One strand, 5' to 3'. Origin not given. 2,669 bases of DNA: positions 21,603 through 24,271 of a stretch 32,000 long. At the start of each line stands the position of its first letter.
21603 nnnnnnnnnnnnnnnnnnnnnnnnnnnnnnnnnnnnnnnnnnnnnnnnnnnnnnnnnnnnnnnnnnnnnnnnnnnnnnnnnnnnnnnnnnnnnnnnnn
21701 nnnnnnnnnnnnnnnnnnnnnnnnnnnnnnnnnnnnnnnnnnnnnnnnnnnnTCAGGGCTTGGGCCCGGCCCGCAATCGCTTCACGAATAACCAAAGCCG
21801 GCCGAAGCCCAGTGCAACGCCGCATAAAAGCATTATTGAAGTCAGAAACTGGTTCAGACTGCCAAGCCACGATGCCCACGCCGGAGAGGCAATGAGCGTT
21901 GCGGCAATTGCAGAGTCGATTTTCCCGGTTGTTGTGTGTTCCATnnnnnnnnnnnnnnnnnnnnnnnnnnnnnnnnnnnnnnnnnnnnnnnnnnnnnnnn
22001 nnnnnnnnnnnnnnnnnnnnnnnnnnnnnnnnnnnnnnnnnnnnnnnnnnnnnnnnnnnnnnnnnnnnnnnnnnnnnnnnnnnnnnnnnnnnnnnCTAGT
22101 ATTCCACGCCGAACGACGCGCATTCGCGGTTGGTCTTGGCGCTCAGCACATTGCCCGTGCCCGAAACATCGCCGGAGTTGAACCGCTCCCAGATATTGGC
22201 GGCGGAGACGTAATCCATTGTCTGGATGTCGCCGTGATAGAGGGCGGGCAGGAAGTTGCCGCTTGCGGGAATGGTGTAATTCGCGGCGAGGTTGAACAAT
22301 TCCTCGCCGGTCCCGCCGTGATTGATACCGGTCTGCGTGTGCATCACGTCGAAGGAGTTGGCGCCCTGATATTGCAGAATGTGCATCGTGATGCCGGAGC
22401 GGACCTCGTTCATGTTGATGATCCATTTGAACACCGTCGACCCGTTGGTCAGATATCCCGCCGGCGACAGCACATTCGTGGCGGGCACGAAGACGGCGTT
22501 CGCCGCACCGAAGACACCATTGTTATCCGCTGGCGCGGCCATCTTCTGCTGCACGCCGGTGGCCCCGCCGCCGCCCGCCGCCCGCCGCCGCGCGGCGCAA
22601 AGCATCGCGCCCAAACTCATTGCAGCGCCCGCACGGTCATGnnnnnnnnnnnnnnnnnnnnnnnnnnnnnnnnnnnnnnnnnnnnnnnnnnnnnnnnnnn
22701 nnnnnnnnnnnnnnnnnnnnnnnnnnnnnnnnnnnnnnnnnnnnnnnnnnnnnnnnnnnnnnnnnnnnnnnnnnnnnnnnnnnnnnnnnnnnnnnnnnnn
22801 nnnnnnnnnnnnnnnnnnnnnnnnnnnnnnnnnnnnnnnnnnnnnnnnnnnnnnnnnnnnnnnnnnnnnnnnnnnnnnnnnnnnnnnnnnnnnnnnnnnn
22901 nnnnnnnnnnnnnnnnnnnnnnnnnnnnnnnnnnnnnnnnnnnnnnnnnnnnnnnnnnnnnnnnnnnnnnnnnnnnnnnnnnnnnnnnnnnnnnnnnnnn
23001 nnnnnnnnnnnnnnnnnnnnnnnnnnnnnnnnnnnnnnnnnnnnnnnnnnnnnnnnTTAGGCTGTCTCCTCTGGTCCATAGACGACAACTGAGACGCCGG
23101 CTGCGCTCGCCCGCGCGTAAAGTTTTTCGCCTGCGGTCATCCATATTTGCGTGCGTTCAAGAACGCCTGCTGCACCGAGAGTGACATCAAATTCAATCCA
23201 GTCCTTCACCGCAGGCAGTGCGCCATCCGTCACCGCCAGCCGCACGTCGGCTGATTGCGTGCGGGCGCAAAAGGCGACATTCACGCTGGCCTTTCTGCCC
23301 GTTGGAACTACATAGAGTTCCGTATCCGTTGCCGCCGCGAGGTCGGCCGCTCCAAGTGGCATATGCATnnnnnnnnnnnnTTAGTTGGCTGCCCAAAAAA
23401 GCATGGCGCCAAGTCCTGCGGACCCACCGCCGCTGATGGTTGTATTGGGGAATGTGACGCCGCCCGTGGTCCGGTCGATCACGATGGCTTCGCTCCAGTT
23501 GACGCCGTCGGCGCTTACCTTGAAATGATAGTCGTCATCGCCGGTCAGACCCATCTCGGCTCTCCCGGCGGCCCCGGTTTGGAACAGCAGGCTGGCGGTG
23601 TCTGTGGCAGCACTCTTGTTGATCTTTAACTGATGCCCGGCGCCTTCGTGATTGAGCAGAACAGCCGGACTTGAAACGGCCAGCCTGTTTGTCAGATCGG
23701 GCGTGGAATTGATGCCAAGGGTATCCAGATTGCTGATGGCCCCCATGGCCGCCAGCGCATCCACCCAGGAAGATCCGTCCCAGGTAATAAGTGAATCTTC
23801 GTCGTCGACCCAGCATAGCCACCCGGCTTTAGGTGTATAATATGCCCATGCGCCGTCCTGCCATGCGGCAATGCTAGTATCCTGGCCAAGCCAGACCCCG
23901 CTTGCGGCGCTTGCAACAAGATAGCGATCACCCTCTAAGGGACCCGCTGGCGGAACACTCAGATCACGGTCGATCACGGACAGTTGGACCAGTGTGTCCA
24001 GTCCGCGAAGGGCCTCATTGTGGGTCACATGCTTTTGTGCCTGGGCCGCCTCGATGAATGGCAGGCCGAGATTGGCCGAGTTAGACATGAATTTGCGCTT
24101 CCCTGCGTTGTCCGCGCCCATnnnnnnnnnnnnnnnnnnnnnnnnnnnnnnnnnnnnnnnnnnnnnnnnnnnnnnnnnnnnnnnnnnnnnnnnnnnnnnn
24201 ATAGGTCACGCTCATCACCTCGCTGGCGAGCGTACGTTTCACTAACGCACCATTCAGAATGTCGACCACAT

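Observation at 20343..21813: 1.27-kb insertion bracketed by a 102-bp imperfect direct repeat that duplicates the 3' end of a holin-like gene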

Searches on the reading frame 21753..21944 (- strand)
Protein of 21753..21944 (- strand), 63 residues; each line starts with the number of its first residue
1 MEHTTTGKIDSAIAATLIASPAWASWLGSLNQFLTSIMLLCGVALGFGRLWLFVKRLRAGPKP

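Call 7: search_protein_families(library=pfam, proteins=[window:21753-21944:-], max_evalue=0.01)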
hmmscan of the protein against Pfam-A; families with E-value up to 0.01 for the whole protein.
window:21753-21944:- (63 aa): 0 families

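Call 8: search_protein_families(library=phrogs, proteins=[window:21753-21944:-], max_evalue=0.01)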
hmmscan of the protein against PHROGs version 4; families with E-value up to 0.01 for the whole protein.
window:21753-21944:- (63 aa): 0 families

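Call 18: find_homologous_proteins(query=window:21753-21944:-, max_evalue=0.01)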
Query window:21753-21944:- (63 aa): 1 proteins with E <= 0.01 among 1 candidates.
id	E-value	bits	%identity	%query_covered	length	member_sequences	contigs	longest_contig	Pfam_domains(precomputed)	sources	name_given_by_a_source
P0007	1.4e-34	134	100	100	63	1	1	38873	-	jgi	-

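Call 27: find_related_loci(query=A2, collection=viral_contigs, flank=6000)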
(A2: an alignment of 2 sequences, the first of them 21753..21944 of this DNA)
Query A2 (63 aa) in viral_contigs; peptide patterns used: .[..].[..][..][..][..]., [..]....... (x = any residue, [..] = any of these).
19 stretches matched a pattern, but none encodes a relative of the query by tblastn (E <= 1e-3).

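Call 29: find_related_loci(query=A2, collection=metagenome_contigs, flank=8000)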
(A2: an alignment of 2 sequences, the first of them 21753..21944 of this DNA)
Query A2 (63 aa) in metagenome_contigs; peptide patterns used: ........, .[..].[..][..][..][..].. (x = any residue, [..] = any of these).
600 stretches matched a pattern (row limit reached: there are more); 1 encode a relative of the query (tblastn E <= 1e-3); 1 distinct loci.
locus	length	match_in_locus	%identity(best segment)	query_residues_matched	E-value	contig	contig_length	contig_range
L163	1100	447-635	67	1-63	8e-27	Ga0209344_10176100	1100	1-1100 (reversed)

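Call 38: find_homologous_proteins(query=A4, max_evalue=0.1)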
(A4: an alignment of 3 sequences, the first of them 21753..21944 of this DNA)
Query A4 (3 sequences) (63 aa, profile of the alignment): 6 proteins with E <= 0.1 among 10 candidates.
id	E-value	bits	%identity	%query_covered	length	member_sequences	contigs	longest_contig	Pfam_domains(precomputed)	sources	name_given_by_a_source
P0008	6.3e-38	146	68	100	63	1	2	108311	-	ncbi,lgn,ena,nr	ncbi:hypothetical protein BMS3Bbin10_02932 [bacterium BMS3Bbin10]|nr:hypothetical protein BMS3Bbin10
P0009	3.5e-36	141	65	100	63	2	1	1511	-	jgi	-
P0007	3.9e-36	141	100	100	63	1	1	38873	-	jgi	-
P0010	9.0e-33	130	62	100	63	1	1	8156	-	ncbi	-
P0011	4.2e-32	128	62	100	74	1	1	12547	-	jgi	-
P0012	3.3e-28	115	60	100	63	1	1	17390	-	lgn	-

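Call 41: find_encoding_contigs(protein=P0010, flank=6000, max_places=3)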
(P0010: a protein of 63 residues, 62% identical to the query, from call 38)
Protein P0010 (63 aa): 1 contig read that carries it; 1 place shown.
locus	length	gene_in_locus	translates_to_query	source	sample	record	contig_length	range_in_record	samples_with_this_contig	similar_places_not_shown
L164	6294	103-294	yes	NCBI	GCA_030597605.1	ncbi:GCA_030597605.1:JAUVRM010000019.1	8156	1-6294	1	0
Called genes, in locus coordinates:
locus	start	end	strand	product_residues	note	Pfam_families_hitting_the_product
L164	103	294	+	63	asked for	-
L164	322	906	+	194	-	PF05838:Glyco_hydro_108, PF09374:PG_binding_3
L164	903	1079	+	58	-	-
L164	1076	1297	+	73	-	-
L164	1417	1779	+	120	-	-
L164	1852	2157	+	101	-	-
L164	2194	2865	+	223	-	PF00072:Response_reg, PF00486:Trans_reg_C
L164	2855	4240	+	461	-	PF26769:HAMP_PhoQ, PF02518:HATPase_c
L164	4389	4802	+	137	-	PF13441:Gly-zipper_YMGG, PF05433:Rick_17kDa_Anti, PF13488:Gly-zipper_Omp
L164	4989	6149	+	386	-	PF23914:TPR_CcmH_CycH, PF07719:TPR_2 (faint), PF13432:TPR_16 (weak)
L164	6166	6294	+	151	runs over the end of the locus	PF03100:CcmE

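Call 42: find_encoding_contigs(protein=P0011, flank=6000, max_places=3)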
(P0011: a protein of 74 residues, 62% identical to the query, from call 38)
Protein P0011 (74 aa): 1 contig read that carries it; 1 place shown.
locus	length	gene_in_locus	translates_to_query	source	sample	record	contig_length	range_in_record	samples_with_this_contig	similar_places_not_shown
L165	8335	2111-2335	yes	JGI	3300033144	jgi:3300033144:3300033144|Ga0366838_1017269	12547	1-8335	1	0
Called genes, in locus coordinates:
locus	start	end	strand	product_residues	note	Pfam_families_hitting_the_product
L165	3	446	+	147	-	?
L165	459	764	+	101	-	-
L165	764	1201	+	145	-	-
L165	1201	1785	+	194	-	-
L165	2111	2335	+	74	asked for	-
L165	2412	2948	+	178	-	PF05838:Glyco_hydro_108, PF09374:PG_binding_3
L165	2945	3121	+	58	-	-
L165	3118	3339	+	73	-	-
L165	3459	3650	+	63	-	-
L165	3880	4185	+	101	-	-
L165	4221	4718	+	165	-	PF00072:Response_reg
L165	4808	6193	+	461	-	PF26769:HAMP_PhoQ, PF02518:HATPase_c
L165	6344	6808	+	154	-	PF13441:Gly-zipper_YMGG, PF05433:Rick_17kDa_Anti, PF13488:Gly-zipper_Omp, PF16998:17kDa_Anti_2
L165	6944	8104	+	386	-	PF23914:TPR_CcmH_CycH, PF13432:TPR_16 (faint), PF07719:TPR_2 (faint)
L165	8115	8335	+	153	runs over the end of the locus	PF03100:CcmE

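Call 43: find_encoding_contigs(protein=P0012, flank=6000, max_places=3)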
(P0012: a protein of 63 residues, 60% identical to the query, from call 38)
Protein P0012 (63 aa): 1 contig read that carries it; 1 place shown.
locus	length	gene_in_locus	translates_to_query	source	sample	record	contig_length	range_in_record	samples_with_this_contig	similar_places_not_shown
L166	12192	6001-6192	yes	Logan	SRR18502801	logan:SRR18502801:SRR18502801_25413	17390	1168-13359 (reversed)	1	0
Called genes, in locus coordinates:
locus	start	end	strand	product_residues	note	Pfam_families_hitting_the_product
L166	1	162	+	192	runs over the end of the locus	PF05135:Phage_connect_1, PF24163:HCP (weak)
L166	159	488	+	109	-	PF05521:Phage_HCP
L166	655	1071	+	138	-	PF11367:Tail_completion_gp17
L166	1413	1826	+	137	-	PF06199:Phage_tail_2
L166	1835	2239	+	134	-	PF11836:Phage_TAC_11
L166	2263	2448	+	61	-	PF09550:Phage_TAC_6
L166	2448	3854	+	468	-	PF23666:Rcc01698_C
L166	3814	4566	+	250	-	PF10983:DUF2793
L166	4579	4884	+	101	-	-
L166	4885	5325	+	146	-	-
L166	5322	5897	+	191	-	-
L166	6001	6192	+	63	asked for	-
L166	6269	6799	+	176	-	PF05838:Glyco_hydro_108, PF09374:PG_binding_3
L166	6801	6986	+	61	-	-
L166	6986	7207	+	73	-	-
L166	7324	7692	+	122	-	-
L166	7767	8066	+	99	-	-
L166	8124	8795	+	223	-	PF00072:Response_reg, PF00486:Trans_reg_C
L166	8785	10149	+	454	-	PF26769:HAMP_PhoQ, PF02518:HATPase_c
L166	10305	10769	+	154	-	PF13441:Gly-zipper_YMGG, PF13488:Gly-zipper_Omp, PF05433:Rick_17kDa_Anti, PF16998:17kDa_Anti_2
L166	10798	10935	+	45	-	-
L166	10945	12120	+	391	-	PF23914:TPR_CcmH_CycH, PF13428:TPR_14 (faint), PF13432:TPR_16 (faint), PF07719:TPR_2 (faint), PF14559:TPR_19 (faint)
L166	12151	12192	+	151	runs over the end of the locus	PF03100:CcmE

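Call 51: search_protein_families(library=ncbifam, proteins=[window:21753-21944:-], max_evalue=0.1)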
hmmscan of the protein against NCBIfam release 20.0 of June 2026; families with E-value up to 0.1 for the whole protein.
window:21753-21944:- (63 aa): 0 families

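Call 52: search_protein_families(library=padloc, proteins=[window:21753-21944:-], max_evalue=0.1)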
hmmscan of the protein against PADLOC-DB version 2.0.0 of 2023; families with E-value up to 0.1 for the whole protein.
window:21753-21944:- (63 aa): 0 families

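Call 80: find_encoding_contigs(protein=P0008, flank=6000, max_places=4)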
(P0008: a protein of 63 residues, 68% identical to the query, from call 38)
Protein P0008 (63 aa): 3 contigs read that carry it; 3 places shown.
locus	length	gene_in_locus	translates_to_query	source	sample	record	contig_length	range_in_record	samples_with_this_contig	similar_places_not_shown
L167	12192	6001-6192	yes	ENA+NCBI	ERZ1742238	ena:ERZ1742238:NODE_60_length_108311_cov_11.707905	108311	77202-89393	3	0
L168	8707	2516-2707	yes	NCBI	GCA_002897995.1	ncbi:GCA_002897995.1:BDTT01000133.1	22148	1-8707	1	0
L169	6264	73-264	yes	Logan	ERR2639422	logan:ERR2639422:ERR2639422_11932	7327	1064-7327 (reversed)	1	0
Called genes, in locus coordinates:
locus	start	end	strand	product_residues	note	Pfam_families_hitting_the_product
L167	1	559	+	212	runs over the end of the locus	PF09343:DUF2460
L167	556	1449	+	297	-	PF09931:Phage_phiJL001_Gp84_N, PF09356:Phage_BR0599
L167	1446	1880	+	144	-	PF00877:NLPC_P60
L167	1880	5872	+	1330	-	PF13547:GTA_TIM, PF13550:Phage-tail_3, PF23666:Rcc01698_C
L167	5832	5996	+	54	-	-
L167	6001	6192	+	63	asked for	-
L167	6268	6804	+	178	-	PF05838:Glyco_hydro_108, PF09374:PG_binding_3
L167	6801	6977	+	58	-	-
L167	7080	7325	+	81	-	-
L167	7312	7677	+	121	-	-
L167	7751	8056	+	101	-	-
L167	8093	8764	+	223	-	PF00072:Response_reg, PF00486:Trans_reg_C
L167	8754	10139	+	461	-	PF26769:HAMP_PhoQ, PF02518:HATPase_c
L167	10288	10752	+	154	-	PF13441:Gly-zipper_YMGG, PF05433:Rick_17kDa_Anti, PF13488:Gly-zipper_Omp, PF16998:17kDa_Anti_2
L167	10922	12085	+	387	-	PF13428:TPR_14 (faint), PF13432:TPR_16 (faint), PF23914:TPR_CcmH_CycH, PF14559:TPR_19 (faint), PF07719:TPR_2 (faint), PF13414:TPR_11 (faint)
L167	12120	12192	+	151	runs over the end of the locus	PF03100:CcmE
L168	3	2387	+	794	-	PF13547:GTA_TIM, PF13550:Phage-tail_3, PF23666:Rcc01698_C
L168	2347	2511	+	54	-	-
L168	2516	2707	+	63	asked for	-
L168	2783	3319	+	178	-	PF05838:Glyco_hydro_108, PF09374:PG_binding_3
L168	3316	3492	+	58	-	-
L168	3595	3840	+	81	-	-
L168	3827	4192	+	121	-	-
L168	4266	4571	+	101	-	-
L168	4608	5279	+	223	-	PF00072:Response_reg, PF00486:Trans_reg_C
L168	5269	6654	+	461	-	PF26769:HAMP_PhoQ, PF02518:HATPase_c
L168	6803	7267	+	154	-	PF13441:Gly-zipper_YMGG, PF05433:Rick_17kDa_Anti, PF13488:Gly-zipper_Omp, PF16998:17kDa_Anti_2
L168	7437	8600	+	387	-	PF13428:TPR_14 (faint), PF13432:TPR_16 (faint), PF23914:TPR_CcmH_CycH, PF14559:TPR_19 (faint), PF07719:TPR_2 (faint), PF13414:TPR_11 (faint)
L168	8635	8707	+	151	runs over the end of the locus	PF03100:CcmE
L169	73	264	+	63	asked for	-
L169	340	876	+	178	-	PF05838:Glyco_hydro_108, PF09374:PG_binding_3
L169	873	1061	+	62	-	-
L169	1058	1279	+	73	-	-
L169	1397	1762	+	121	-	-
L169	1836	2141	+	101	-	-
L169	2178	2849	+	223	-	PF00072:Response_reg, PF00486:Trans_reg_C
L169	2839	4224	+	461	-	PF26769:HAMP_PhoQ, PF02518:HATPase_c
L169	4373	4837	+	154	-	PF13441:Gly-zipper_YMGG, PF05433:Rick_17kDa_Anti, PF13488:Gly-zipper_Omp, PF16998:17kDa_Anti_2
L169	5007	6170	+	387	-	PF13428:TPR_14 (faint), PF13432:TPR_16 (faint), PF23914:TPR_CcmH_CycH, PF14559:TPR_19 (faint), PF07719:TPR_2 (faint)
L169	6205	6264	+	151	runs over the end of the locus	PF03100:CcmE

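Call 81: find_encoding_contigs(protein=P0009, flank=3000, max_places=3)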
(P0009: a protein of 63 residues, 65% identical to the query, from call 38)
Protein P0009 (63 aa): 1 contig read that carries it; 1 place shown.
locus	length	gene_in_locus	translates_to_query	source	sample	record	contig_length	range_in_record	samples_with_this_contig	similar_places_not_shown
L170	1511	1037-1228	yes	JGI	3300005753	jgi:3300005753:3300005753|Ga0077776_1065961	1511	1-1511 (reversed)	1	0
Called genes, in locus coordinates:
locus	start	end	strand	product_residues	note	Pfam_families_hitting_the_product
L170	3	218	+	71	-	?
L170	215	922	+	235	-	PF13385:Laminin_G_3, PF02210:Laminin_G_2 (weak)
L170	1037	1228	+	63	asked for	-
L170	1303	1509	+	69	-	?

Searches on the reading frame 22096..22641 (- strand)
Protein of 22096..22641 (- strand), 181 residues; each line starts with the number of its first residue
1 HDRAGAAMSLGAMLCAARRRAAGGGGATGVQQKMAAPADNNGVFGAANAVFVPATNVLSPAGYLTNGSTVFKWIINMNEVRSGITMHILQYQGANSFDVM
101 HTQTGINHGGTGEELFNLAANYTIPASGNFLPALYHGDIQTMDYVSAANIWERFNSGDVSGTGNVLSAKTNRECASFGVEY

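Call 51: search_protein_families(library=ncbifam, proteins=[window:22096-22641:-], max_evalue=0.1)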
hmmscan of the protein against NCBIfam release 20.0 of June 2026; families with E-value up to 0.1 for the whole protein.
window:22096-22641:- (181 aa): 0 families

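Call 52: search_protein_families(library=padloc, proteins=[window:22096-22641:-], max_evalue=0.1)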
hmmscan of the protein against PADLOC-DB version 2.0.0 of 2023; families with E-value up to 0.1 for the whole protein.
window:22096-22641:- (181 aa): 0 families

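Call 55: search_protein_families(library=pfam, proteins=[window:22096-22641:-], max_evalue=0.001)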
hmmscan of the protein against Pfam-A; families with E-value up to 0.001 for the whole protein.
window:22096-22641:- (181 aa): 0 families

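Call 74: find_related_loci(query=window:22096-22641:-, collection=viral_contigs, flank=6000)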
Query window:22096-22641:- (181 aa) in viral_contigs; peptide patterns used: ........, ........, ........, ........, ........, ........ (x = any residue, [..] = any of these).
6 stretches matched a pattern, but none encodes a relative of the query by tblastn (E <= 1e-3).

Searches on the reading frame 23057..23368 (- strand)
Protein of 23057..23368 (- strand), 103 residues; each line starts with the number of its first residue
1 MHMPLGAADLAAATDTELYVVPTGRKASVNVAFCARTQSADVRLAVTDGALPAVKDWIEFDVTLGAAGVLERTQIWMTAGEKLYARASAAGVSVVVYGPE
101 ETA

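Call 7: search_protein_families(library=pfam, proteins=[window:23057-23368:-], max_evalue=0.01)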
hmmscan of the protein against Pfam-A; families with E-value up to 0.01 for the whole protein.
window:23057-23368:- (103 aa): 0 families

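Call 8: search_protein_families(library=phrogs, proteins=[window:23057-23368:-], max_evalue=0.01)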
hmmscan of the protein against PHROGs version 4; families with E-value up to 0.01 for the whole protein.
window:23057-23368:- (103 aa): 1 family
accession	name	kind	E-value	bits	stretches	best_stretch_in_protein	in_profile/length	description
phrog_11338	-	tail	0.0024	17.8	1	15-98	127-214/380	tail fiber protein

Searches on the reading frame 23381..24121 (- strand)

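Call 7: search_protein_families(library=pfam, proteins=[window:23381-24121:-], max_evalue=0.01)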
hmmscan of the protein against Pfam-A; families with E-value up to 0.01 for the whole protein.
window:23381-24121:- (246 aa): 1 family
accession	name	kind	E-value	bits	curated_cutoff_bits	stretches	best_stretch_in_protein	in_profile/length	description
PF10983.13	DUF2793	-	1.9e-32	111.4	27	1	34-120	1-87/87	Protein of unknown function (DUF2793)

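Call 8: search_protein_families(library=phrogs, proteins=[window:23381-24121:-], max_evalue=0.01)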
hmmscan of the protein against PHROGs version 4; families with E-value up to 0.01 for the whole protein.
window:23381-24121:- (246 aa): 8 families
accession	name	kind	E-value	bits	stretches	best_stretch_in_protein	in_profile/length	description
phrog_13925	-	unknown function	7.7e-68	230.5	2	12-127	1-116/640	-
phrog_15388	-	unknown function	1.3e-56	193.4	1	14-229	3-223/345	-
phrog_25093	-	unknown function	3e-48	165.9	1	11-227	4-221/564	-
phrog_5363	-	unknown function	1.1e-33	118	1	13-130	6-123/245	-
phrog_7049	-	tail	2.6e-20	74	1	35-122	27-114/246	tail fiber protein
phrog_21978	-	unknown function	3e-15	57.7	1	36-147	27-137/220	-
phrog_35360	-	tail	5.9e-11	43.1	1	36-136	28-126/260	tail fiber protein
phrog_13589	-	unknown function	0.0067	15.4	1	82-124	271-313/1042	-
